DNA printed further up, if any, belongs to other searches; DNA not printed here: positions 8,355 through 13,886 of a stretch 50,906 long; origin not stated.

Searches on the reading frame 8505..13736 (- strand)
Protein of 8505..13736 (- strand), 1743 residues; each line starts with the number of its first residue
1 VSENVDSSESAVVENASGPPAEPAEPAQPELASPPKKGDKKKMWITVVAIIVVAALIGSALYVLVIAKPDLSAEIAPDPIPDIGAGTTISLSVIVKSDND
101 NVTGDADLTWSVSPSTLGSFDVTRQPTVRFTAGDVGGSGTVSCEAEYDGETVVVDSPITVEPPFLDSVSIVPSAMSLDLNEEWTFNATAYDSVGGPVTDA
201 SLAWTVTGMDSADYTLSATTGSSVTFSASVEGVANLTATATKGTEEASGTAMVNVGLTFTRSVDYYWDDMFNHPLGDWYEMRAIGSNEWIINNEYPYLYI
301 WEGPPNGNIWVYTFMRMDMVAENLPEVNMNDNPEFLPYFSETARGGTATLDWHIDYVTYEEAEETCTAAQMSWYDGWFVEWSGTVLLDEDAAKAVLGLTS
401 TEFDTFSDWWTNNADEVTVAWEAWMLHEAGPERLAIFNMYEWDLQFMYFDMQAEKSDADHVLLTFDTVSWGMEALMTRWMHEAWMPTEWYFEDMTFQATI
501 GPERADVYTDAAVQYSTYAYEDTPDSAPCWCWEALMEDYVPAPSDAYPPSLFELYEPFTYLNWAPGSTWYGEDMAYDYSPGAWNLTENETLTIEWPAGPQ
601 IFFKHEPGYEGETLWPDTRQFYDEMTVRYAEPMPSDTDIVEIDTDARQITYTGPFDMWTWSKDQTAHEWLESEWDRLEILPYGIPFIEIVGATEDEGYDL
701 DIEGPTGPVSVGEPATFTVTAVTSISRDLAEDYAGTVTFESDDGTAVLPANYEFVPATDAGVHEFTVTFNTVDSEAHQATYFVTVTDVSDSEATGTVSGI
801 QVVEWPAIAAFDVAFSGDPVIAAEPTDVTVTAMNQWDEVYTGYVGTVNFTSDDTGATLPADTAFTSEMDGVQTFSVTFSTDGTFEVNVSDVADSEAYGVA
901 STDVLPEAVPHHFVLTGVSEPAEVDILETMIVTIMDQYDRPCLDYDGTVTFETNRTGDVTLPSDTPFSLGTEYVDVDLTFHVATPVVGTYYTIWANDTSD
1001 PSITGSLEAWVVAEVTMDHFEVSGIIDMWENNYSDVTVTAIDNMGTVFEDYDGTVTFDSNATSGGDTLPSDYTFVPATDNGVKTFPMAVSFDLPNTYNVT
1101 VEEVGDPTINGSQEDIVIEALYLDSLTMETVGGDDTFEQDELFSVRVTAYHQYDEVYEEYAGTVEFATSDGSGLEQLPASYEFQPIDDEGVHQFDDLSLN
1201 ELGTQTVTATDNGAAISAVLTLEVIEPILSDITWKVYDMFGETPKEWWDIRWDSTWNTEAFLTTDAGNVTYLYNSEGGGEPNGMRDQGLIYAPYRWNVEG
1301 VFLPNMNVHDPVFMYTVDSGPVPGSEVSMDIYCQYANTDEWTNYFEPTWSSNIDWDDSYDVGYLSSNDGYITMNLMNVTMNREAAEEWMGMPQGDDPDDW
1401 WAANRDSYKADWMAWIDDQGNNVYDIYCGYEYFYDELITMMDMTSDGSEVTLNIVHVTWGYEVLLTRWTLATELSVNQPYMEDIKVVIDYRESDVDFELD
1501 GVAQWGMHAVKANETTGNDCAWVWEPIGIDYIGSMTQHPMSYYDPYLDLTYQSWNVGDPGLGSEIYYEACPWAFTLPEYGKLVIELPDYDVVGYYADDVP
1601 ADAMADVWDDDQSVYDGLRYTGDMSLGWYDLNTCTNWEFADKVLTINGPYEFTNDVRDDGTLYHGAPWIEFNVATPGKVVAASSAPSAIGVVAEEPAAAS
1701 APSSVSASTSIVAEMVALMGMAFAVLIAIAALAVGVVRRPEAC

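Call 11: search_protein_families(library=pfam, proteins=[window:8505-13736:-])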
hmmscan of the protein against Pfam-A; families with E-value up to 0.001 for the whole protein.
window:8505-13736:- (1743 aa): 0 families

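Call 82: search_solved_structures(query=window:8505-13736:-, max_evalue=0.01)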
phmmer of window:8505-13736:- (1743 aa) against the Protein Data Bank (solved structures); distinct sequences matched with E-value up to 0.01: 0.
